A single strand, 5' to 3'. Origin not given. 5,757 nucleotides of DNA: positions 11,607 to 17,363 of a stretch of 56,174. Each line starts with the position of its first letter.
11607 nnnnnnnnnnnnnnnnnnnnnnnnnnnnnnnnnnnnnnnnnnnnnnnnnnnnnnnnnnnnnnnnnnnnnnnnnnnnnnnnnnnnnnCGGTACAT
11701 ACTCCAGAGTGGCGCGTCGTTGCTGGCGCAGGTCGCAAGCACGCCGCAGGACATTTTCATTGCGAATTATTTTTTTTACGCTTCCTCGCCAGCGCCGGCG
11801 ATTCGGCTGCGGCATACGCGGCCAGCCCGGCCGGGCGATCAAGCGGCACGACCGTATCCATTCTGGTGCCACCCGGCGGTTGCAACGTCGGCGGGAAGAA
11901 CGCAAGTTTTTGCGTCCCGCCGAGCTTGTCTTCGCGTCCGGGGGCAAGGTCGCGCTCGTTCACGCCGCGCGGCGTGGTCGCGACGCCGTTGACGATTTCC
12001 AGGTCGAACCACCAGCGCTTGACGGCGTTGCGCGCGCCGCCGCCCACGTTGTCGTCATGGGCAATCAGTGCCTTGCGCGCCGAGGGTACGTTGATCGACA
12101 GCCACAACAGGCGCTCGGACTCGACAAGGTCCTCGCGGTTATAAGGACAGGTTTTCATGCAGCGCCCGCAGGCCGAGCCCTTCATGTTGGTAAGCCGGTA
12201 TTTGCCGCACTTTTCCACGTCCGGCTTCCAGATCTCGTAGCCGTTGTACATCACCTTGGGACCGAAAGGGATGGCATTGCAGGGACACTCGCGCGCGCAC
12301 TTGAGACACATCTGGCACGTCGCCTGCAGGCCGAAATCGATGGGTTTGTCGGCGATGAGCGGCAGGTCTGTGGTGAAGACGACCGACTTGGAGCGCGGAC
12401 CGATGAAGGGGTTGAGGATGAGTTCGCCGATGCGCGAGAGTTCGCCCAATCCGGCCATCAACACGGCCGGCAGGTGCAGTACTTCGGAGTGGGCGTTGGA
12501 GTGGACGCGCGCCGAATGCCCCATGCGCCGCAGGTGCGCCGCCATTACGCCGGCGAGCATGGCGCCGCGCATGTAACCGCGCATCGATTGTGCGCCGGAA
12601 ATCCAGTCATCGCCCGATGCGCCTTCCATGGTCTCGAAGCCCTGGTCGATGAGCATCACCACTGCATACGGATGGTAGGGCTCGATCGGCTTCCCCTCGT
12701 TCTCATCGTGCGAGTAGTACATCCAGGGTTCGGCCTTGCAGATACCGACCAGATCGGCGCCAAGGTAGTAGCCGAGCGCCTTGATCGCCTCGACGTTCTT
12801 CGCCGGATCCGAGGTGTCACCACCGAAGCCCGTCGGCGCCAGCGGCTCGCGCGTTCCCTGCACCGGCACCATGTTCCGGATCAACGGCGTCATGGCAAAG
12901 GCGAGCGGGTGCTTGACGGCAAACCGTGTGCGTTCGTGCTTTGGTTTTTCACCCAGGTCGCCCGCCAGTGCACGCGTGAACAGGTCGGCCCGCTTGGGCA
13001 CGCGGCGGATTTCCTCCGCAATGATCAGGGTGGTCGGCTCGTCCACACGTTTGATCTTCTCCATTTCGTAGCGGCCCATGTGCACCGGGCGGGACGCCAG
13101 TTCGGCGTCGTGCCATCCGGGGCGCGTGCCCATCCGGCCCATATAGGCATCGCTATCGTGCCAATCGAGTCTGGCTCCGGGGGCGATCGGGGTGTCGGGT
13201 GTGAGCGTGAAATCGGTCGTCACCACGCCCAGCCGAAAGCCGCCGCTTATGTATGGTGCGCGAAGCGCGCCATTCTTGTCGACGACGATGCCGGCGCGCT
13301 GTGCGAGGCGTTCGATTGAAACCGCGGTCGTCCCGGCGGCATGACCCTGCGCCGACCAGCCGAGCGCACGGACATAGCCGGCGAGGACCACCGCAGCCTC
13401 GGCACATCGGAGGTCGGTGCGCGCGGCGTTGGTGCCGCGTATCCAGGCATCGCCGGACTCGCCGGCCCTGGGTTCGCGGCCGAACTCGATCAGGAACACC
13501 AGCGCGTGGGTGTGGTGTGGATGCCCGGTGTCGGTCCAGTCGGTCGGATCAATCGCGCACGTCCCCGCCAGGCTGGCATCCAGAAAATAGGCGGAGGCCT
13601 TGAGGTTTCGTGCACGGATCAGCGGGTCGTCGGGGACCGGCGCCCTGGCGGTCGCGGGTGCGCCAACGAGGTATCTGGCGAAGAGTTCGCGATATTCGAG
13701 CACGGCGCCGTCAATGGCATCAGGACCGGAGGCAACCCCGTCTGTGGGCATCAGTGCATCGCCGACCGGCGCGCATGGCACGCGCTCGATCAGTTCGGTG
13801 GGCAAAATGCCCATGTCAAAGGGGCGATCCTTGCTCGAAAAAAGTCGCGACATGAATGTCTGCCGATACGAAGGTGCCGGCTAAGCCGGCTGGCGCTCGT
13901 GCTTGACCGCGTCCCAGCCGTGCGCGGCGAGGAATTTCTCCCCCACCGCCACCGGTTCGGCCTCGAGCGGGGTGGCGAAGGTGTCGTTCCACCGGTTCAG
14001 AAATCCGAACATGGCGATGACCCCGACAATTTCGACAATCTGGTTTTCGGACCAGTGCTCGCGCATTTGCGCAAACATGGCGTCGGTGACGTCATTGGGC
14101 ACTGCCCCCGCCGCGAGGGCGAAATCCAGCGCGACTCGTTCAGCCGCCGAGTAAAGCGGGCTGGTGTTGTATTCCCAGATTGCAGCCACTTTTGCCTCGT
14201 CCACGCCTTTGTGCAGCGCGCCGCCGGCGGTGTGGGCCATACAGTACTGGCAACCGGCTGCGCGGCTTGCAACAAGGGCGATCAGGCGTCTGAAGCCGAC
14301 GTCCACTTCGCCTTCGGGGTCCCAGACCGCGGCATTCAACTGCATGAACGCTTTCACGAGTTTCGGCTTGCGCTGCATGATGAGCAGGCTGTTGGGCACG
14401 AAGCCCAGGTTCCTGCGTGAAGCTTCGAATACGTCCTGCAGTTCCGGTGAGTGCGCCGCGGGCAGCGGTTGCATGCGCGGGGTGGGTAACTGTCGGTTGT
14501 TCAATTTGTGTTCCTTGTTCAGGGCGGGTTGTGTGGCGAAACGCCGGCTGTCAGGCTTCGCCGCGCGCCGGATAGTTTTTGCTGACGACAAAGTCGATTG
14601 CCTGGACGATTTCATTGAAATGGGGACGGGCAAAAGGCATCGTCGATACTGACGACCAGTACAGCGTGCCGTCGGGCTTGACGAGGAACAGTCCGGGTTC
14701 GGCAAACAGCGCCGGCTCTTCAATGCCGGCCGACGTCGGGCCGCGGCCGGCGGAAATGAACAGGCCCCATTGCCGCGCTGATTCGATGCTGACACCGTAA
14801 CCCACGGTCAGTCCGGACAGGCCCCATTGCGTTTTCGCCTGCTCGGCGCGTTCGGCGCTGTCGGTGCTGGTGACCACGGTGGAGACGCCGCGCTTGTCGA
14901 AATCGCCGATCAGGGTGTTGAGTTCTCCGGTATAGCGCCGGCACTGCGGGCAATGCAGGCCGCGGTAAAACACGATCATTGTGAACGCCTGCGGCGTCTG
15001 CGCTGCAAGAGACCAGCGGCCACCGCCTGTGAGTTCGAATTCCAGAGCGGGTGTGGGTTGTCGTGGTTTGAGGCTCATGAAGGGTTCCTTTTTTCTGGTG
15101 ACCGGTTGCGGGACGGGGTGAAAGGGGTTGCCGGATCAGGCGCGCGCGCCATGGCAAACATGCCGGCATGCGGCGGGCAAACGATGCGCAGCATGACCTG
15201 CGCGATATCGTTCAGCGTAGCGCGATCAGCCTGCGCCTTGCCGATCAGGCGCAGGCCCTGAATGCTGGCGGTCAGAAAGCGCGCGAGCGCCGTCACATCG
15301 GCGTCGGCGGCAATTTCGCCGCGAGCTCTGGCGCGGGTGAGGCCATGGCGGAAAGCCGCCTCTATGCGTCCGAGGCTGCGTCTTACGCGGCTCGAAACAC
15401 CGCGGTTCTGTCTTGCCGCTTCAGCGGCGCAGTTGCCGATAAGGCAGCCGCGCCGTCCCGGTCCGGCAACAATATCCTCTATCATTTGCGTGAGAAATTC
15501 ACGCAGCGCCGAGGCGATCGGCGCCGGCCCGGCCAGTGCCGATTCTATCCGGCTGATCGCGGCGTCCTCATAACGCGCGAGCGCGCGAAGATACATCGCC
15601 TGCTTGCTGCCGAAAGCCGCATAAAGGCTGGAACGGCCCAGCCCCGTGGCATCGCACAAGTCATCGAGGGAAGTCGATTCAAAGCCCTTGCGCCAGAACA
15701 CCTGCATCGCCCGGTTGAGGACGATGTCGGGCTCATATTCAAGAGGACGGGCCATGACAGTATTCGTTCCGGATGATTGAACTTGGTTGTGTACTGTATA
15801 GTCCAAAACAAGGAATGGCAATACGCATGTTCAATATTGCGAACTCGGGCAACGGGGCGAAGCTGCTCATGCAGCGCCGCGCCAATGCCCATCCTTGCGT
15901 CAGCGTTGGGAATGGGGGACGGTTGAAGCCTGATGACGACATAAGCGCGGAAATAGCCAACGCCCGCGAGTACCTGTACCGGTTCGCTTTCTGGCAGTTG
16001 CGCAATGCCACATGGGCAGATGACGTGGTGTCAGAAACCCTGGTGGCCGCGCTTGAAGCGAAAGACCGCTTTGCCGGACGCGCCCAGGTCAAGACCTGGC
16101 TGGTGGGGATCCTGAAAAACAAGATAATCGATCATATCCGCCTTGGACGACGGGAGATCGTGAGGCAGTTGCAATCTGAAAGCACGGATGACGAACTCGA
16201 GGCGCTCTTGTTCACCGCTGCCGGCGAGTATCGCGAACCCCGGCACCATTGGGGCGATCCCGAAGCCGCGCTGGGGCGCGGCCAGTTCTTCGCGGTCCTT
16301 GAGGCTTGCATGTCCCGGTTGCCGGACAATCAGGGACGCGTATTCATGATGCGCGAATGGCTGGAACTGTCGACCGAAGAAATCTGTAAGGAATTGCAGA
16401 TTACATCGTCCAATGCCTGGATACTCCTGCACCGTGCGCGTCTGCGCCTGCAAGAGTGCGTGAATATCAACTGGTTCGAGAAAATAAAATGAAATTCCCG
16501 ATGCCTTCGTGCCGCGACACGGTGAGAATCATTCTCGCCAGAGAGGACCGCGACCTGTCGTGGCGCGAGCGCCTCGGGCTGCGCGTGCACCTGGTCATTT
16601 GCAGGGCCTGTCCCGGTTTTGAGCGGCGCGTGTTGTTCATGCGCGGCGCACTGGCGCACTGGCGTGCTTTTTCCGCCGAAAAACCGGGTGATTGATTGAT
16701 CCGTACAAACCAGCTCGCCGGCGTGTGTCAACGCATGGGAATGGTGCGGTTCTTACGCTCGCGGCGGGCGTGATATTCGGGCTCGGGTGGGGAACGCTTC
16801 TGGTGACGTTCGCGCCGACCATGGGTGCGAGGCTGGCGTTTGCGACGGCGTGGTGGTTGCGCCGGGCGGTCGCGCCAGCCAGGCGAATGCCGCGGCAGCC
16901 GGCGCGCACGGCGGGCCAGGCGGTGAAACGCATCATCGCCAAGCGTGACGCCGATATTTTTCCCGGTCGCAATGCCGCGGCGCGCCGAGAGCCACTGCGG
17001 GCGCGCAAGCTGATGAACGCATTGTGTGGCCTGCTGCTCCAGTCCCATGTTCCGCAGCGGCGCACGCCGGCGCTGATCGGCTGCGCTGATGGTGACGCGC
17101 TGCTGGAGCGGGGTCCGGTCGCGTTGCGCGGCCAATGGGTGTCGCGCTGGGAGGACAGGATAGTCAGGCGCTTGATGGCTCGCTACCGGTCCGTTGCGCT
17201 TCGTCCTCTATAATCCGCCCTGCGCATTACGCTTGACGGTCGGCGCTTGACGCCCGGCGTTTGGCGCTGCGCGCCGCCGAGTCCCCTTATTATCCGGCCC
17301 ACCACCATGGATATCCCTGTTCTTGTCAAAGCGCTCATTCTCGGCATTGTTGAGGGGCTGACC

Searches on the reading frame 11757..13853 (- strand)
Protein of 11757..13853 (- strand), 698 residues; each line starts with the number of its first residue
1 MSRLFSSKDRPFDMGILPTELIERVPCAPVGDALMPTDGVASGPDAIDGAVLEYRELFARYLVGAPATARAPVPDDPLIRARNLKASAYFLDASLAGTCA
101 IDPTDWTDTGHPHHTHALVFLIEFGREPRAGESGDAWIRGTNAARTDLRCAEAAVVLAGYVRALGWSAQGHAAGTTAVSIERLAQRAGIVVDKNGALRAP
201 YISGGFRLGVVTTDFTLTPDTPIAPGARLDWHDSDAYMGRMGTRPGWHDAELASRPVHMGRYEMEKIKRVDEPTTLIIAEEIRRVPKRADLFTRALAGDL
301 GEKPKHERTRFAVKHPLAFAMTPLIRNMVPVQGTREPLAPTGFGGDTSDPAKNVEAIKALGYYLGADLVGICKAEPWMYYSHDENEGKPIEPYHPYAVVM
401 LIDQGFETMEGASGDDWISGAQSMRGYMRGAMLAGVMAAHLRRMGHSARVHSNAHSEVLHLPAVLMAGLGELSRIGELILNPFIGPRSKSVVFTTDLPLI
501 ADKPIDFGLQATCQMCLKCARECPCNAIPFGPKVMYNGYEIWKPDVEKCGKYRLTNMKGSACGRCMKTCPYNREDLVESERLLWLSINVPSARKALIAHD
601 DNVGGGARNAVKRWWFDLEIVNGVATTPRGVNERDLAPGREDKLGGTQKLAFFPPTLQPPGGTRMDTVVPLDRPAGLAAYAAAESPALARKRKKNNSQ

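Call 3: search_protein_families(library=pfam, proteins=[window:11757-13853:-], max_evalue=0.01)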
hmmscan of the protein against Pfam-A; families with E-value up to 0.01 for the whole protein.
window:11757-13853:- (698 aa): 2 families
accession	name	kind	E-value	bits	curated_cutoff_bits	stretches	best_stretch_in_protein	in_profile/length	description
PF12838.12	Fer4_7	-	3e-05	24.8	27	1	512-572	1-51/52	4Fe-4S dicluster domain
PF13484.11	Fer4_16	-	0.0022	19.2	30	1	513-572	2-66/66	4Fe-4S double cluster binding domain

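Call 4: search_protein_families(library=ncbifam, proteins=[window:11757-13853:-], max_evalue=0.01)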
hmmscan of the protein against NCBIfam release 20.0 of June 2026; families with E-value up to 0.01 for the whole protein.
window:11757-13853:- (698 aa): 3 families
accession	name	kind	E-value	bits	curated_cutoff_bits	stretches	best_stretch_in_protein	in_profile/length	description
TIGR02486.1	RDH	subfamily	5.4e-49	167.7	160.35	2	387-574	79-281/314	reductive dehalogenase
NF042909.1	FMH_DH_FwdF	exception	0.001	18.3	375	1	512-572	179-309/336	tungsten-dependent formylmethanofuran dehydrogenase subunit FwdF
TIGR00276.1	TIGR00276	equivalog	0.004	16.2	200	0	492-575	160-247/337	tRNA epoxyqueuosine(34) reductase QueG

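Call 62: search_solved_structures(query=window:11757-13814:-, max_evalue=0.001)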
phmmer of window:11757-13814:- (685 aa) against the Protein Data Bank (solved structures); distinct sequences matched with E-value up to 0.001: 5.
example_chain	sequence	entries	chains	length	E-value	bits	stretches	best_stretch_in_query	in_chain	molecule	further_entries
4ras_A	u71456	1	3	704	6.8e-303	1009.6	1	2-683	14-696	Oxidoreductase, NAD-binding/iron-sulfur cluster-binding protein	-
6zxu_A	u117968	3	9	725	7.7e-303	1009.5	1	2-683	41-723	Oxidoreductase, NAD-binding/iron-sulfur cluster-binding protein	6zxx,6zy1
6zy0_A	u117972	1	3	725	2.6e-302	1007.7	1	2-683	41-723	Oxidoreductase, NAD-binding/iron-sulfur cluster-binding protein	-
4uqu_A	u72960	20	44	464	2e-26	95.8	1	414-602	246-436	TETRACHLOROETHENE REDUCTIVE DEHALOGENASE CATALYTIC SUBUNIT PCEA | TETRACHLOROETHENE REDUCTIVE DEHALOGENASE CATALYTIC SUBUNIT | Tetrachloroethene reductive dehal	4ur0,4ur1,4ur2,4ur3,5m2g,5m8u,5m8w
8q4h_A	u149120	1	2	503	1.7e-20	76.3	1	380-563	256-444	Tetrachloroethene reductive dehalogenase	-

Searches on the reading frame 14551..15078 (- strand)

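Call 20: search_protein_families(library=ncbifam, proteins=[window:14551-15078:-], max_evalue=0.001)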
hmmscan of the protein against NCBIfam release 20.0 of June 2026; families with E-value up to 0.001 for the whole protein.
window:14551-15078:- (175 aa): 1 family
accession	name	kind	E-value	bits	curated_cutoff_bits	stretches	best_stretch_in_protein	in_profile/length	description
NF040769.1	SelL_rel_redox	subfamily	9.5e-11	41.6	120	1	8-160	2-172/173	SelL-related redox protein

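Call 21: search_protein_families(library=pfam, proteins=[window:14551-15078:-], max_evalue=0.01)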
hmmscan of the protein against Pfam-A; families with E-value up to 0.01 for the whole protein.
window:14551-15078:- (175 aa): 2 families
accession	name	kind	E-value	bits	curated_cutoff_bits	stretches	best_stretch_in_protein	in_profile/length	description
PF00578.27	AhpC-TSA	-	1.1e-12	48.4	26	1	9-141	5-123/124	AhpC/TSA family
PF08534.16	Redoxin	-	1.2e-07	32.1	26.6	1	8-145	5-134/148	Redoxin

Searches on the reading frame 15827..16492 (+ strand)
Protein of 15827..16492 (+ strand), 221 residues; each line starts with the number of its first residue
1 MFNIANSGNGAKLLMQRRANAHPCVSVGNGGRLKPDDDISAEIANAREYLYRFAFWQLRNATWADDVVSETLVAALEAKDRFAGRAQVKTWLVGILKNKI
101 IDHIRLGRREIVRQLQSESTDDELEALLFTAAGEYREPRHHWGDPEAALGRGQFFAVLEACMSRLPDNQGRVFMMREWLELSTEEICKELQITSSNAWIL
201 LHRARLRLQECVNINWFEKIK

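Call 20: search_protein_families(library=ncbifam, proteins=[window:15827-16492:+], max_evalue=0.001)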
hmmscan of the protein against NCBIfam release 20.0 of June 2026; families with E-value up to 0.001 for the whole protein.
window:15827-16492:+ (221 aa): 69 families (the best 25 are shown)
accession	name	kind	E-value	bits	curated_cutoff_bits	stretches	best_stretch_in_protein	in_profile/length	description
NF009173.0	PRK12520.1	equivalog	2.2e-77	259.1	255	1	40-219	5-186/191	RNA polymerase sigma factor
TIGR02943.1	Sig70_famx1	hypoth_equivalog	2.6e-65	219.8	162.2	1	40-219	5-186/188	RNA polymerase sigma-70 factor, TIGR02943 family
NF008892.0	PRK11924.2-1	equivalog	6.5e-60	202.2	291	1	42-218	21-199/203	RNA polymerase sigma factor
NF009184.0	PRK12532.1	equivalog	3.8e-56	190.1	276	1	40-219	8-191/195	RNA polymerase sigma factor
NF009196.0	PRK12544.1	equivalog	2.2e-51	174.2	287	1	44-219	25-203/208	RNA polymerase factor sigma-70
NF009182.0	PRK12530.1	subfamily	4.7e-50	169.7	264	1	40-219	12-191/193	RNA polymerase sigma factor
NF009197.0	PRK12545.1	equivalog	7.7e-42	143.3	336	1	38-213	9-188/201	RNA polymerase factor sigma-70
NF008888.0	PRK11922.1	equivalog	7e-23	81.4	204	1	48-212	41-196/231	RNA polymerase sigma factor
TIGR02937.1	sigma70-ECF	superfamily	3.5e-22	78.8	42.9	1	46-211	10-164/165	sigma-70 family RNA polymerase sigma factor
NF009166.1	PRK12513.1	equivalog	4.9e-21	75.3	206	1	44-189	29-163/193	RNA polymerase sigma factor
NF058625.1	sigma_PG0214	equivalog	5.9e-21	74.9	130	1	41-211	8-160/170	GFO_1088 family ECF-type sigma factor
NF006089.0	PRK08241.1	subfamily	4.7e-17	62.1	240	1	35-210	20-202/343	RNA polymerase subunit sigma-70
TIGR02950.1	SigM_subfam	subfamily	5e-17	62.2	147.95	1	49-212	12-158/159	RNA polymerase sigma factor, SigM family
TIGR02985.1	Sig70_bacteroi1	subfamily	3.5e-16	59.9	126.4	1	48-204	12-154/162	RNA polymerase sigma-70 factor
TIGR02989.1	Sig-70_gvs1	subfamily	6.9e-16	58.6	124.55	1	44-212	8-158/158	RNA polymerase sigma-70 factor, Rhodopirellula/Verrucomicrobium family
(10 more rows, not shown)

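Call 21: search_protein_families(library=pfam, proteins=[window:15827-16492:+], max_evalue=0.01)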
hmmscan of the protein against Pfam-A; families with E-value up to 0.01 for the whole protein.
window:15827-16492:+ (221 aa): 4 families
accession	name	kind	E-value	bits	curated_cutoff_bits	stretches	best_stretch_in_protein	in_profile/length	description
PF08281.18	Sigma70_r4_2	-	4.9e-13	48.9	25.7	1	158-208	4-54/54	Sigma-70, region 4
PF04542.20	Sigma70_r2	-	2.3e-12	47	24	1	49-109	8-70/71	Sigma-70 region 2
PF22029.2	PhyR_sigma2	-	0.00018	21.9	27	1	48-93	6-51/55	Sigma2 domain of PhyR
PF04545.22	Sigma70_r4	-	0.0002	21.3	24.1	1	161-210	1-50/50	Sigma-70, region 4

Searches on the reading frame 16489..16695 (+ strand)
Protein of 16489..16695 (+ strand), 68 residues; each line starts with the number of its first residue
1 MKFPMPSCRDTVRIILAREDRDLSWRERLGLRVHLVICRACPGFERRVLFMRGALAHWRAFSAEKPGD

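Call 20: search_protein_families(library=ncbifam, proteins=[window:16489-16695:+], max_evalue=0.001)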
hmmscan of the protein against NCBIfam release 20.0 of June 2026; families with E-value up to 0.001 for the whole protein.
window:16489-16695:+ (68 aa): 1 family
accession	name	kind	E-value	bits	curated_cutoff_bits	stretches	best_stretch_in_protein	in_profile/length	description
NF052368.1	antisigmaE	subfamily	8.2e-17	60.8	50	1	5-52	1-48/48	anti-sigma factor family protein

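Call 21: search_protein_families(library=pfam, proteins=[window:16489-16695:+], max_evalue=0.01)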
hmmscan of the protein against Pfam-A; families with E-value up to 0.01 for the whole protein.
window:16489-16695:+ (68 aa): 1 family
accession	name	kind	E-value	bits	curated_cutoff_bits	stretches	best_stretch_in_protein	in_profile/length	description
PF13490.11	zf-HC2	-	1.7e-05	25.2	22.2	1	8-41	1-34/35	Putative zinc-finger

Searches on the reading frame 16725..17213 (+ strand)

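Call 20: search_protein_families(library=ncbifam, proteins=[window:16725-17213:+], max_evalue=0.001)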
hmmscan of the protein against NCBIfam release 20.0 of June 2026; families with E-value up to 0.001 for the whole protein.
window:16725-17213:+ (162 aa): 1 family
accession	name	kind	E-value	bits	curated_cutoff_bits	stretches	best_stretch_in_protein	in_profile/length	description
TIGR03169.1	Nterm_to_SelD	hypoth_equivalog_domain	8.4e-08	31.9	310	1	85-154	296-365/365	pyridine nucleotide-disulfide oxidoreductase family protein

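Call 21: search_protein_families(library=pfam, proteins=[window:16725-17213:+], max_evalue=0.01)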
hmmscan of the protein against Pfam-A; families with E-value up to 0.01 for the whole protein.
window:16725-17213:+ (162 aa): 1 family
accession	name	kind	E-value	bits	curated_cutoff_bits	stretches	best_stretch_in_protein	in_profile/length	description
PF09335.16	VTT_dom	-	0.00036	21.4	33.9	1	7-69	3-64/123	VTT domain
